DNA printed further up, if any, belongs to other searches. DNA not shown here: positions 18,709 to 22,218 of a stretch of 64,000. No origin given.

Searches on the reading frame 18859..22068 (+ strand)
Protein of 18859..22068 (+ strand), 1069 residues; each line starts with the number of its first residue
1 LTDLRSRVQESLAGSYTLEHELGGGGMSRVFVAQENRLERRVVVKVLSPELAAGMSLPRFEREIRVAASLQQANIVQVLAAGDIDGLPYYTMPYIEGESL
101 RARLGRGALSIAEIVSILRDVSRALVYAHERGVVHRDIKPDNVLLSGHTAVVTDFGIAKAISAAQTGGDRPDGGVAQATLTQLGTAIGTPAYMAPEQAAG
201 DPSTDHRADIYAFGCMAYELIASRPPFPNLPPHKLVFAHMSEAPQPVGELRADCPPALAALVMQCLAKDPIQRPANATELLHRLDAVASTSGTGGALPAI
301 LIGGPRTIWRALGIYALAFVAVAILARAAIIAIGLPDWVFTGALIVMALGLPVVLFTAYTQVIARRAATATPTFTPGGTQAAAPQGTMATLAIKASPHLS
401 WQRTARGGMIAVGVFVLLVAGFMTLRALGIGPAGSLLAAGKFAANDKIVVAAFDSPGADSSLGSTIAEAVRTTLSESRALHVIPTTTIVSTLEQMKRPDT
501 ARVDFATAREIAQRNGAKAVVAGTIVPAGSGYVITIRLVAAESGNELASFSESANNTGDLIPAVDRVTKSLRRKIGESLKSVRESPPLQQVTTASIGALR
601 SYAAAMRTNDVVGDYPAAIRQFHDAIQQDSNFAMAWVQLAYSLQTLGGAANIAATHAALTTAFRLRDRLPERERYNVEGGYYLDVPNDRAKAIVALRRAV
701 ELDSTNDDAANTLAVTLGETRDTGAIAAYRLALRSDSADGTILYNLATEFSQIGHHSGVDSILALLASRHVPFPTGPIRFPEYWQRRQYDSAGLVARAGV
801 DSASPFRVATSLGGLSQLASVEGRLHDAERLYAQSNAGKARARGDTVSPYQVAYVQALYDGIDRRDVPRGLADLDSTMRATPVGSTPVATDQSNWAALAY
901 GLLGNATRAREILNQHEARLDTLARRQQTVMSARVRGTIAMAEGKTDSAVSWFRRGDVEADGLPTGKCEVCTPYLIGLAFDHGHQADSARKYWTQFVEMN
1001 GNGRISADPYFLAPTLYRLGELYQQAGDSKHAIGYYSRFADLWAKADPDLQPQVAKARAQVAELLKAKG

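Call 41: search_protein_families(library=padloc, proteins=[window:18859-22068:+], max_evalue=0.001)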
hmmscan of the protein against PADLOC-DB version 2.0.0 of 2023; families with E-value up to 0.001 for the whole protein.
window:18859-22068:+ (1069 aa): 33 families (the best 25 are shown)
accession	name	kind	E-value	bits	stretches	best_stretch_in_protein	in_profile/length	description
PDLC04061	PD-T4-6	-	2.6e-82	275.9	1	11-296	13-293/510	-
PDLC04042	PD-T4-6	-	9.6e-78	259.8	1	9-290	4-275/292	-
PDLC04053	PD-T4-6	-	9.4e-77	256.5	1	9-291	4-275/311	-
PDLC04043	PD-T4-6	-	3e-72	242.1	1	9-331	10-327/452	-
PDLC04054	PD-T4-6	-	9.2e-70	233.8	1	12-292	9-278/347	-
PDLC04039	PD-T4-6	-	5e-64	215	1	6-287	7-275/458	-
PDLC04060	PD-T4-6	-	3.8e-62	208.8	1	11-288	5-270/486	-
PDLC04052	PD-T4-6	-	1.1e-59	201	1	9-291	4-278/496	-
PDLC04138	mad6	-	1.1e-59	200.9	1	6-289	43-315/659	mads_6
PDLC04041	PD-T4-6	-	1.6e-59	200.3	1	11-452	25-433/443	-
PDLC04040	PD-T4-6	-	5.3e-57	191.8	1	22-289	2-267/547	-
PDLC04047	PD-T4-6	-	3.2e-54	182.2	1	8-290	4-275/327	-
PDLC04057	PD-T4-6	-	6.4e-53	178.3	1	11-290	5-273/443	-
PDLC04050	PD-T4-6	-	9.2e-51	171.2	1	12-294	61-333/480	-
PDLC04048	PD-T4-6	-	1.3e-49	167.5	1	12-286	8-271/354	-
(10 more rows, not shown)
